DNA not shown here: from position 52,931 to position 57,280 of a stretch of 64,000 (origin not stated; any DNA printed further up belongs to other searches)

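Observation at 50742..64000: TetR-flanked pfa-like 'secondary lipid synthase' cluster with a myxobacterial-type gene order (ER -> KS-AT-ACP2-KR-DH -> KS-CLF-AT-DH)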

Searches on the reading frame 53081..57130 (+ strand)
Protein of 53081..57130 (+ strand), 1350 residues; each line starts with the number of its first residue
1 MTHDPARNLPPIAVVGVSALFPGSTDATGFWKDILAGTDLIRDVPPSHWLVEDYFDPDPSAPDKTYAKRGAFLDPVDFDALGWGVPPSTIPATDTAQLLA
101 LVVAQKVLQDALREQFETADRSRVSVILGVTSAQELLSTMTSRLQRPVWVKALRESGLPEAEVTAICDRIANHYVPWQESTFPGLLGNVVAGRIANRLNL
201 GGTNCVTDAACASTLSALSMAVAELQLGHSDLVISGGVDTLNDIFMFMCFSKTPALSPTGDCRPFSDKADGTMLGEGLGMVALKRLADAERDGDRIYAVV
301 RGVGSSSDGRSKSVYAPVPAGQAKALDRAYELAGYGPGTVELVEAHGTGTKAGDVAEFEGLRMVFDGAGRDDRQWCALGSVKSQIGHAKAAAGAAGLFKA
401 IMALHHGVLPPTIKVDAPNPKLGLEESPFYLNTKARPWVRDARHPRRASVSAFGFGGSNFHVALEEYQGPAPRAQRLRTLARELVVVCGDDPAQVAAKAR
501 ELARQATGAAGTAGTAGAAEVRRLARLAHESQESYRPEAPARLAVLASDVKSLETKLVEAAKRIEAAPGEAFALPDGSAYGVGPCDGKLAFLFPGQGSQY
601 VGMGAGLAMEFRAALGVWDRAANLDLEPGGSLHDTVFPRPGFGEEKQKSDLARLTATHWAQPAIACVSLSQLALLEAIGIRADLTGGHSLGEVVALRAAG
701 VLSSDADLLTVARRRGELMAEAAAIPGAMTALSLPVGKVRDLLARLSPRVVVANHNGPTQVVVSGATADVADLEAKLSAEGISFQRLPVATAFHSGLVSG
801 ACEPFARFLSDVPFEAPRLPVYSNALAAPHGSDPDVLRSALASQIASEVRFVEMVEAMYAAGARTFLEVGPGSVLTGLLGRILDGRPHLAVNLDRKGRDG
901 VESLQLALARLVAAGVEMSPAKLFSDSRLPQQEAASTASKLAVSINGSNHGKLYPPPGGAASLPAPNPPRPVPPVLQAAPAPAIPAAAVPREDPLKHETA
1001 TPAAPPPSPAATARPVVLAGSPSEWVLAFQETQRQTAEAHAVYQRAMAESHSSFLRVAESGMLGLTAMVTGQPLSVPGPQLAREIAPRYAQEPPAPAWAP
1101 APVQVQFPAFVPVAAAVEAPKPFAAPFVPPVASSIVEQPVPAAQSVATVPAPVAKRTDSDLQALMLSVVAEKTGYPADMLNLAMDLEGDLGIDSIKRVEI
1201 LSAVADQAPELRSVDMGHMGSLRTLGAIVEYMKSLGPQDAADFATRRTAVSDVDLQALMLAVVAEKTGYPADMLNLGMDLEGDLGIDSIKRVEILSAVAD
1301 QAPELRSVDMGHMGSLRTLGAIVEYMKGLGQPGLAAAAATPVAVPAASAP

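Call 11: search_protein_families(library=pfam, proteins=[window:53081-57130:+], max_evalue=0.01)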
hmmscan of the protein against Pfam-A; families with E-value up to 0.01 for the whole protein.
window:53081-57130:+ (1350 aa): 5 families
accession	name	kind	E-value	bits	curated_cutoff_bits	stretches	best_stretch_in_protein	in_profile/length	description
PF00109.32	ketoacyl-synt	-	3.8e-55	187.6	20.8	1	11-289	3-252/252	Beta-ketoacyl synthase, N-terminal domain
PF00698.26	Acyl_transf_1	-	8.3e-45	154.1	32.7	1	591-884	2-280/319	Acyl transferase domain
PF02801.28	Ketoacyl-synt_C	-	3e-38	130.9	20.8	1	297-415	1-118/119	Beta-ketoacyl synthase, C-terminal domain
PF00550.31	PP-binding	-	1.6e-14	54.3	20.8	2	1260-1325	4-66/67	Phosphopantetheine attachment site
PF16197.11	KAsynt_C_assoc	-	5.5e-11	43.3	33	1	418-506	1-84/111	Ketoacyl-synthetase C-terminal extension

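Call 12: search_protein_families(library=ncbifam, proteins=[window:53081-57130:+], max_evalue=0.01)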
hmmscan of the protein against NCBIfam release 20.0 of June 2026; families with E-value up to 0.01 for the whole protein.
window:53081-57130:+ (1350 aa): 38 families (the best 25 are shown)
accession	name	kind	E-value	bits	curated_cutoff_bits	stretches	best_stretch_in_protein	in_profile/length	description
TIGR02813.1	omega_3_PfaA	subfamily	0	1131.2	1010.1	2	11-949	8-945/2582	polyketide-type polyunsaturated fatty acid synthase PfaA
NF045894.1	PKS_plus_SDR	equivalog_domain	5.6e-169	564.4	1740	2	184-927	146-858/1515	type I polyketide synthase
NF041183.1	Pks2_ls1_myc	equivalog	2e-107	359.9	2400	2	189-929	151-862/2086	sulfolipid-1 biosynthesis phthioceranic/hydroxyphthioceranic acid synthase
NF040607.1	mycolic_Pks13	equivalog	1e-101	341.4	2100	1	11-928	102-1002/1680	polyketide synthase Pks13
TIGR00128.1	fabD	equivalog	5.4e-57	193.5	260.9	1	588-883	2-287/290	ACP S-malonyltransferase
NF053555.1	prodigi_MBC_PigJ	equivalog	4.3e-49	167.5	900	1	11-465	332-757/759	prodigiosin MBC biosynthesis protein PigJ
TIGR03150.1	fabF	equivalog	1.1e-46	159.3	493.75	1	182-464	132-406/407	beta-ketoacyl-ACP synthase II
TIGR03131.1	malonate_mdcH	equivalog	3.4e-46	158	297.9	1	652-890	47-283/297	malonate decarboxylase subunit epsilon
NF005589.0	PRK07314.1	subfamily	2.1e-44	151.9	387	1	182-467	135-412/413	beta-ketoacyl-ACP synthase II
NF004970.0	PRK06333.1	subfamily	6.3e-41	140.6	525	1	181-468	143-423/424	beta-ketoacyl-ACP synthase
NF006274.0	PRK08439.1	equivalog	5e-34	117.8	621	1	183-463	134-402/406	beta-ketoacyl-ACP synthase II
NF058662.1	cispenta_AmcF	equivalog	5.7e-34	117.7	325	1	192-425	110-337/369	cispentacin biosynthesis acyltransferase subunit AmcF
NF006618.0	PRK09185.1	subfamily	7e-33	114.2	407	1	191-464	141-390/394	beta-ketoacyl-ACP synthase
NF005916.1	PRK07910.1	equivalog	3.2e-32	112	560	1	209-465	169-416/418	KasA/KasB family beta-ketoacyl-ACP synthase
NF006434.0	PRK08722.1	equivalog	2.1e-31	109.2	759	1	182-460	135-407/414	beta-ketoacyl-ACP synthase II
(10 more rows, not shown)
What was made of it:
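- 53081..57135 (+): pfaA/pfa2, 5' part in frame 2. KS about 53111-54598, AT about 54851-55732, ACP1 56558-56779, ACP2 56840-57064. The frame is lost within 57060-57135. Pfam ketoacyl-synt, Ketoacyl-synt_C, Acyl_transf_1 and 2x PP-binding; TIGR02813, 1131 bits (calls 11, 12).
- Checked: PfaA-type protein starting at 53081, with KS, AT, two PP-binding domains, KR and PS-DH: TIGR02813, 1131 bits for the N-terminal part alone (calls 11, 12).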
